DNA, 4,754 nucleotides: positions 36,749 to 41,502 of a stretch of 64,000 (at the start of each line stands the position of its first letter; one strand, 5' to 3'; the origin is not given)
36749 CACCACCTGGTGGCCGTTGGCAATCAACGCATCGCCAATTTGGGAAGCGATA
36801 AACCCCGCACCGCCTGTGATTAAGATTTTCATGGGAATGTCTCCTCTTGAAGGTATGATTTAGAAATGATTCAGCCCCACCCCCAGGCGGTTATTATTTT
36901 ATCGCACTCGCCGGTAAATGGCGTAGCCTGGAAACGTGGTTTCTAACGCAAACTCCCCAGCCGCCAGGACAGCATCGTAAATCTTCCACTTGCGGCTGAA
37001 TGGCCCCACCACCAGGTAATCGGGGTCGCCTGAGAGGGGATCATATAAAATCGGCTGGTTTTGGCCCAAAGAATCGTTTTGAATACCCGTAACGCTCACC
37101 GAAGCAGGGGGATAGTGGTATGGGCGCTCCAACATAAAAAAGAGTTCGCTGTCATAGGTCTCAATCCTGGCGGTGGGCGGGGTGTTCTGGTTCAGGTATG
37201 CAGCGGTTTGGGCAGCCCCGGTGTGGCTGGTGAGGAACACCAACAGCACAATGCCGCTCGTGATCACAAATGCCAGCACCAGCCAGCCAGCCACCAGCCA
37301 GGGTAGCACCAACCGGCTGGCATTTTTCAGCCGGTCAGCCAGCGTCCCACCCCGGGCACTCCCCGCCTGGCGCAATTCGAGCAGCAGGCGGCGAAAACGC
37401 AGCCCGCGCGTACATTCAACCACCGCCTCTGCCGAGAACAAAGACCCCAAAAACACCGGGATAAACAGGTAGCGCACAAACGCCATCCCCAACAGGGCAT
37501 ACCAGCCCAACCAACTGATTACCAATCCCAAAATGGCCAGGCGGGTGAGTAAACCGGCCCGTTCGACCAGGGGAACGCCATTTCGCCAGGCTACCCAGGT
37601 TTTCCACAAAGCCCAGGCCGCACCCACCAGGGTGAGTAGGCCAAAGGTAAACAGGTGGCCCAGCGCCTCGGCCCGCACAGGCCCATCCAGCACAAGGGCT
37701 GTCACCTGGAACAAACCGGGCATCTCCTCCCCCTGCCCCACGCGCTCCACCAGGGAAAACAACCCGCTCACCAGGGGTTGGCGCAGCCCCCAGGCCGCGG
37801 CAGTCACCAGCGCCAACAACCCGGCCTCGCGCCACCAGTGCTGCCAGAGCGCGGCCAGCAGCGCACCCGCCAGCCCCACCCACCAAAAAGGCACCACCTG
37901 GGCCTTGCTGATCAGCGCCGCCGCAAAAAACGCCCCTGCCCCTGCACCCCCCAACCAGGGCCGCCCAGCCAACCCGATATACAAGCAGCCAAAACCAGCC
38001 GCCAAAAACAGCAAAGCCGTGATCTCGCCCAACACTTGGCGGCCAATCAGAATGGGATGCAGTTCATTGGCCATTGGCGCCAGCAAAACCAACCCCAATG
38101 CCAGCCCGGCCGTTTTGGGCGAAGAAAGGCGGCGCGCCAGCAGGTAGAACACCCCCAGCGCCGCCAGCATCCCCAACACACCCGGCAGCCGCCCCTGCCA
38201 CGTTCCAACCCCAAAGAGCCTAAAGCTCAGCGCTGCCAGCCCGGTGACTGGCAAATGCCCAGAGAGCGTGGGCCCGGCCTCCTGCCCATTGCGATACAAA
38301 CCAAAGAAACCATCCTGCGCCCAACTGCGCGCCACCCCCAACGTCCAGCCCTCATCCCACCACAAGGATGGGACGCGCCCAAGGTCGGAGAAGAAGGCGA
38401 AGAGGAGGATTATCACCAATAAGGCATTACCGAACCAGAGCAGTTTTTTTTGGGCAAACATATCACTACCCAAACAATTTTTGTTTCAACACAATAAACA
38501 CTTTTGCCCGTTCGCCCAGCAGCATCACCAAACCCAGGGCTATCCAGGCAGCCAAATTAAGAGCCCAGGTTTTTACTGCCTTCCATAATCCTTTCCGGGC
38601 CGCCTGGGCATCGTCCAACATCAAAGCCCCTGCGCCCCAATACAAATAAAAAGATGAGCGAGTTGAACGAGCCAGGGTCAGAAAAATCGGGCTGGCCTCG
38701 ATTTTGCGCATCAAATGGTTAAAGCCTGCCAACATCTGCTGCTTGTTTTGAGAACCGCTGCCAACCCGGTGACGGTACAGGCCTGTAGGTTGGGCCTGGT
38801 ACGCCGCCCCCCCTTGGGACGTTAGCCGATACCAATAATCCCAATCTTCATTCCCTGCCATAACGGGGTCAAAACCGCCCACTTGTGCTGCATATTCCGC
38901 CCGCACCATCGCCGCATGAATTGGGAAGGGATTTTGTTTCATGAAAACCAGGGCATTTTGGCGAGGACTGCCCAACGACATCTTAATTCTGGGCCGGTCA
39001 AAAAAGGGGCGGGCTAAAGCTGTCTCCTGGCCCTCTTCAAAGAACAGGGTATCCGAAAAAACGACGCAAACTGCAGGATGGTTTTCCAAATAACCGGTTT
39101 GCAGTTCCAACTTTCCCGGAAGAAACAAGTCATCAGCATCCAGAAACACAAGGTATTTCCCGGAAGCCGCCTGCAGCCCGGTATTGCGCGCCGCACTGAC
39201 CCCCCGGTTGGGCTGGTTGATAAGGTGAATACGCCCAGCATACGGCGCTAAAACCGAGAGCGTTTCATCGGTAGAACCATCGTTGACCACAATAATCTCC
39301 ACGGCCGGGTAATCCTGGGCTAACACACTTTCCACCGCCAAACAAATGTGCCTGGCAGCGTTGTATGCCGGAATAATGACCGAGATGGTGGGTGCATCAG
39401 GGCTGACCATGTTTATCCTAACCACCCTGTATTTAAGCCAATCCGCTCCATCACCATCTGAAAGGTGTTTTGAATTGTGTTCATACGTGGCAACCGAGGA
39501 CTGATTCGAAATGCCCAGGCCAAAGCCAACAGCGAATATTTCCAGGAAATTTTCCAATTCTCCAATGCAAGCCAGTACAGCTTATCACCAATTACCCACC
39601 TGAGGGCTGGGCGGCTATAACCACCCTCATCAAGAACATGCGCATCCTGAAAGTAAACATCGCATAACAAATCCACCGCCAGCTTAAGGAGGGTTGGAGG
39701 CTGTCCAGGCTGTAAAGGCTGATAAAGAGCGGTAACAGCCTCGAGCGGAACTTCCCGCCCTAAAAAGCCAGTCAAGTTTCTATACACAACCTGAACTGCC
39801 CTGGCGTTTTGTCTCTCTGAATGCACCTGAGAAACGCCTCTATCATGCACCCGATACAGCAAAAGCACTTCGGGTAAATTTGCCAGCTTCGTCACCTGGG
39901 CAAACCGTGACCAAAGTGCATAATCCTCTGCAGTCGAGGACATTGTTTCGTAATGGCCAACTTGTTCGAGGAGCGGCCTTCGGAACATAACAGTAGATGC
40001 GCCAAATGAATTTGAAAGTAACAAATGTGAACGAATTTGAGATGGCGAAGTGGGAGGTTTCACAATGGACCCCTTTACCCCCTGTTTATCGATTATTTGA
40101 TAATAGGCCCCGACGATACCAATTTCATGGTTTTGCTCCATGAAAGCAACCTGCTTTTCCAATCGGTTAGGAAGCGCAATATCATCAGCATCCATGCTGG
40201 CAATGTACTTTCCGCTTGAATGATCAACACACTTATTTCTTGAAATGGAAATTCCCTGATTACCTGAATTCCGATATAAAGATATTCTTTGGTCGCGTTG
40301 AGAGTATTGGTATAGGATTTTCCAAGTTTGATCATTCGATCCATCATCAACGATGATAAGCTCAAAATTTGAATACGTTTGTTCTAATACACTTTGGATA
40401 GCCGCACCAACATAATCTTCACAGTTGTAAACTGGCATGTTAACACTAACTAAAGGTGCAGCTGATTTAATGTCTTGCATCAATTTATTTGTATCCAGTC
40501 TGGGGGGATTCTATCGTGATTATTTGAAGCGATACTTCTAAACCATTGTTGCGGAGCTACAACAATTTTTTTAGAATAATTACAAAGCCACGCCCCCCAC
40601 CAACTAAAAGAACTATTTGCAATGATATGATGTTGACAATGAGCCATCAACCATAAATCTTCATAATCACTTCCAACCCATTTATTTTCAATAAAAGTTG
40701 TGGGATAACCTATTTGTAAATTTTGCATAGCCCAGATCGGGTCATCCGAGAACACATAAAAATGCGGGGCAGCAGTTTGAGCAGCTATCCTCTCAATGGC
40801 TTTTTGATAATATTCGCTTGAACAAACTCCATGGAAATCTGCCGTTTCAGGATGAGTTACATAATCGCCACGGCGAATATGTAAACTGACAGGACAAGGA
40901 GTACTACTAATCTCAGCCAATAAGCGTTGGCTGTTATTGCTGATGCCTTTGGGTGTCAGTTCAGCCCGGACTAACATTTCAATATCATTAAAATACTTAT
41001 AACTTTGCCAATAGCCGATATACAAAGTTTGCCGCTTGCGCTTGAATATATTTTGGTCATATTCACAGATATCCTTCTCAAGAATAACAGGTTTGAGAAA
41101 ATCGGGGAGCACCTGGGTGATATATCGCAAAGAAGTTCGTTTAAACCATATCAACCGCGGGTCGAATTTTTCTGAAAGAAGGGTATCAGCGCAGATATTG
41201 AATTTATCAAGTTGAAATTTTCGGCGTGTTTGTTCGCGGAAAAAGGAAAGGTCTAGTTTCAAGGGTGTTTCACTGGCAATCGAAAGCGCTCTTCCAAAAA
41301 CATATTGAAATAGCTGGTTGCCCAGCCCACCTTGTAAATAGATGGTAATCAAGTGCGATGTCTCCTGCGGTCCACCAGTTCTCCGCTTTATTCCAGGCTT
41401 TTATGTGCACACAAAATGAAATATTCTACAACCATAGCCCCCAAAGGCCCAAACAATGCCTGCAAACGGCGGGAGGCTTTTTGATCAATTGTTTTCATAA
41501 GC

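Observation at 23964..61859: Thirteen GT-C-like polytopic membrane proteins packed around a Wzm/Wzt export pathway in one 38-kb locus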

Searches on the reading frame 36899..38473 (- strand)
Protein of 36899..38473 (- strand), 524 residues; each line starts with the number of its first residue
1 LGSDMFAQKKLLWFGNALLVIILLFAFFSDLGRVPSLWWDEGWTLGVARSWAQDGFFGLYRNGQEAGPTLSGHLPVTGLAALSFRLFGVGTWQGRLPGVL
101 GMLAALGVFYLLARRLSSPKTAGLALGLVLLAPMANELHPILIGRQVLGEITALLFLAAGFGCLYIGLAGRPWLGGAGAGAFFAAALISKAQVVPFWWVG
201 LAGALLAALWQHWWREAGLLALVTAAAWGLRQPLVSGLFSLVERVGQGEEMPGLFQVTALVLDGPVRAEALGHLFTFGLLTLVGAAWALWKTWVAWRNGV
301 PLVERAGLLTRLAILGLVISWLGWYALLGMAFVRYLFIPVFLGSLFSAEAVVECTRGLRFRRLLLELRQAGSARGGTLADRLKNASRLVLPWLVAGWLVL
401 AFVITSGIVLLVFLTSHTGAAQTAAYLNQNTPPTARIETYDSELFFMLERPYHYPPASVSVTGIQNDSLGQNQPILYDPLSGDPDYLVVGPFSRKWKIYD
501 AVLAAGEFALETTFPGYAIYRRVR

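Call 4: search_protein_families(library=pfam, max_evalue=0.1, proteins=[window:36899-38473:-])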
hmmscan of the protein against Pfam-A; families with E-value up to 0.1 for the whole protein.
window:36899-38473:- (524 aa): 1 family
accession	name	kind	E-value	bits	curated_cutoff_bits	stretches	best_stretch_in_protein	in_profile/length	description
PF13231.12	PMT_2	-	8.1e-09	36.3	26.1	1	79-224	9-148/160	Dolichyl-phosphate-mannose-protein mannosyltransferase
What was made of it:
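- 36899..38473 (-): g13: accessory PMT_2 GT-C with a WWDEGW motif. Pfam PMT_2, 36.3 bits against a cut-off of 26.1 (call 4).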

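Call 7: search_protein_families(library=ncbifam, max_evalue=0.1, proteins=[window:36899-38473:-])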
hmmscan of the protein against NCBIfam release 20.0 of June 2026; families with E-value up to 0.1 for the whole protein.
window:36899-38473:- (524 aa): 0 families

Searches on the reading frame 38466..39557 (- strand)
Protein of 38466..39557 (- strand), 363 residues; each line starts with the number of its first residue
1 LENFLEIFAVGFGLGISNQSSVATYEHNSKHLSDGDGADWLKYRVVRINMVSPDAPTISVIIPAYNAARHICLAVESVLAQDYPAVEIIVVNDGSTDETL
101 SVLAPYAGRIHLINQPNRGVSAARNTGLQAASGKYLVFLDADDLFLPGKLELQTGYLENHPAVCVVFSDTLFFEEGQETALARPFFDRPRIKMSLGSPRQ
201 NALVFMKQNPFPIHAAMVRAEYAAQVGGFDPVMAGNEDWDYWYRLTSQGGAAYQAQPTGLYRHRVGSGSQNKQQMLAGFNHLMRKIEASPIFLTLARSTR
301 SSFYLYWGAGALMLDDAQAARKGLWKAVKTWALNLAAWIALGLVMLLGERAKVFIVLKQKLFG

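Call 5: search_protein_families(library=pfam, max_evalue=0.1, proteins=[window:38466-39557:-])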
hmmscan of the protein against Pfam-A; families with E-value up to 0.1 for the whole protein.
window:38466-39557:- (363 aa): 6 families
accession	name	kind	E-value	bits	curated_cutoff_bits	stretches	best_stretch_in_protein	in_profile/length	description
PF00535.33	Glycos_transf_2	-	8.3e-37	127.1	23.3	1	59-194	1-135/168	Glycosyl transferase family 2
PF13641.12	Glyco_tranf_2_3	-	3.6e-19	70.1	27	1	56-253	1-202/230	Glycosyltransferase like family 2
PF10111.15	Glyco_tranf_2_2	-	7.7e-16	58.8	27.3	1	59-267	1-221/276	Glycosyltransferase like family 2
PF21063.2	Reovirus_L2_GTase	-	0.0036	17.1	27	1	29-76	193-239/247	Reovirus core-spike protein lambda-2 (L2), GTase domain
PF13704.12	Glyco_tranf_2_4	-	0.0083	17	27.5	1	87-145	21-84/98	Glycosyl transferase family 2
PF20691.3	TAGT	-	0.069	13.5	27.5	0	212-265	152-200/205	TET-Associated Glycosyltransferase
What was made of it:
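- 38466..41352 (-): g14 and g15 (GT2) and g16 (GT11, fucosyltransferase-like); g15 and g16 are low in GC. Pfam hits (call 5).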

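Call 10: search_protein_families(library=ncbifam, max_evalue=0.1, proteins=[window:38466-39557:-])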
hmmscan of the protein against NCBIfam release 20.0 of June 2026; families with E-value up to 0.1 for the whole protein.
window:38466-39557:- (363 aa): 31 families (the best 25 are shown)
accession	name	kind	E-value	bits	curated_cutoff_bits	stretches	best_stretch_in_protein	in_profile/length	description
NF007482.0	PRK10073.1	equivalog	1.2e-27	96.8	423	1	54-148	4-101/334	glycosyltransferase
NF047683.1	TeichurnBiosyTuaG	equivalog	3e-25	89.3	400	1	54-178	4-132/252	teichuronic acid biosynthesis protein TuaG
TIGR03965.1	mycofact_glyco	equivalog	6e-25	88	280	1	41-264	58-281/467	mycofactocin biosynthesis glycosyltransferase MftF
NF053739.1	GlytfEpsEBac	equivalog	2.6e-23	82.4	450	1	56-266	1-205/265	glycosyltransferase EpsE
NF041875.1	EPS_EpsD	equivalog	1.4e-22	80.5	370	1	58-253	1-196/325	exopolysaccharide biosynthesis glycosyltransferase EpsD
TIGR03937.1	PgaC_IcaA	equivalog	3e-19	69.3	422.3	1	50-161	39-154/407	poly-beta-1,6-N-acetyl-D-glucosamine synthase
TIGR04283.1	glyco_like_mftF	equivalog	4.5e-15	55.8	182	1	58-150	1-89/221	TIGR04283 family arsenosugar biosynthesis glycosyltransferase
NF050050.1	ProtGlycPglI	equivalog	1.2e-14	54.4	500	1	56-152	2-103/306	GalNAc(5)-diNAcBac-PP-undecaprenol beta-1,3-glucosyltransferase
NF041394.1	GtaseAglG_Halo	equivalog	1.7e-12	47.2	440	1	58-151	3-101/304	glucosyl-dolichyl phosphate glucuronosyltransferase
NF038299.1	EPS_HpsN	equivalog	5e-12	45.4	425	1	56-166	1-115/317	hormogonium polysaccharide biosynthesis glycosyltransferase HpsN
NF007453.0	PRK10018.1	equivalog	1.1e-11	44.9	382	1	54-156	4-110/280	colanic acid biosynthesis glycosyltransferase WcaA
TIGR04017.1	WcaA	equivalog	1.9e-11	44.1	495.75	1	54-159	3-112/279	colanic acid biosynthesis glycosyltransferase WcaA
TIGR03111.1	glyc2_xrt_Gpos1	hypoth_equivalog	2.5e-10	39.7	363.95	1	52-165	45-164/439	TIGR03111 family XrtG-associated glycosyltransferase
NF038302.1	EPS_HpsE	equivalog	6.5e-10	38.5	300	1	58-164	3-118/307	hormogonium polysaccharide biosynthesis glycosyltransferase HpsE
TIGR03469.1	HpnB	hypoth_equivalog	6.7e-09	35.2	379.25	1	51-108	39-97/386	hopene-associated glycosyltransferase HpnB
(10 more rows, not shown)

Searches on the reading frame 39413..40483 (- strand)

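Call 5: search_protein_families(library=pfam, max_evalue=0.1, proteins=[window:39413-40483:-])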
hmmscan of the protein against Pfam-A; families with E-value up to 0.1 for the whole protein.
window:39413-40483:- (356 aa): 6 families
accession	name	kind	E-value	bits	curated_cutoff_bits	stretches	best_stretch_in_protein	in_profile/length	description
PF00535.33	Glycos_transf_2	-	1.3e-39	136.3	23.3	1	13-172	1-164/168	Glycosyl transferase family 2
PF10111.15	Glyco_tranf_2_2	-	1.3e-14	54.8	27.3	1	14-218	2-223/276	Glycosyltransferase like family 2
PF13641.12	Glyco_tranf_2_3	-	2.6e-10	41.1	27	1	12-193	3-193/230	Glycosyltransferase like family 2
PF13506.12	Glyco_transf_21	-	0.00016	21.6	21.7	1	90-197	30-140/174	Glycosyl transferase family 21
PF13704.12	Glyco_tranf_2_4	-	0.0016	19.4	27.5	1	20-102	2-83/98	Glycosyl transferase family 2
PF13632.12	Glyco_trans_2_3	-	0.018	15.3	27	0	93-195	1-107/198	Glycosyl transferase family group 2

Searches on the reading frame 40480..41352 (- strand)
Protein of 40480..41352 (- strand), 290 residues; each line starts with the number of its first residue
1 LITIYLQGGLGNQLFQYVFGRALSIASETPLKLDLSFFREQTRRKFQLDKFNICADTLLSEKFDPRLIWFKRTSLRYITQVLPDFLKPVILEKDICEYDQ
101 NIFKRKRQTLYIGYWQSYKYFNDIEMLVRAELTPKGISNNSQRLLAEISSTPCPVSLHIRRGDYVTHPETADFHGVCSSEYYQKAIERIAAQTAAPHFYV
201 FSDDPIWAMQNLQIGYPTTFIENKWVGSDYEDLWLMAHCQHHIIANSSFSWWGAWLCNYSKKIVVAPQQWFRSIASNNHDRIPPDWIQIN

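Call 5: search_protein_families(library=pfam, max_evalue=0.1, proteins=[window:40480-41352:-])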
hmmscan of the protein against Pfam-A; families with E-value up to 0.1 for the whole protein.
window:40480-41352:- (290 aa): 1 family
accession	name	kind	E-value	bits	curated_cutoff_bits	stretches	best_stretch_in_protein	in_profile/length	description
PF01531.22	Glyco_transf_11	-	8.2e-33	114.3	23.9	1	102-290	115-298/298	Glycosyl transferase family 11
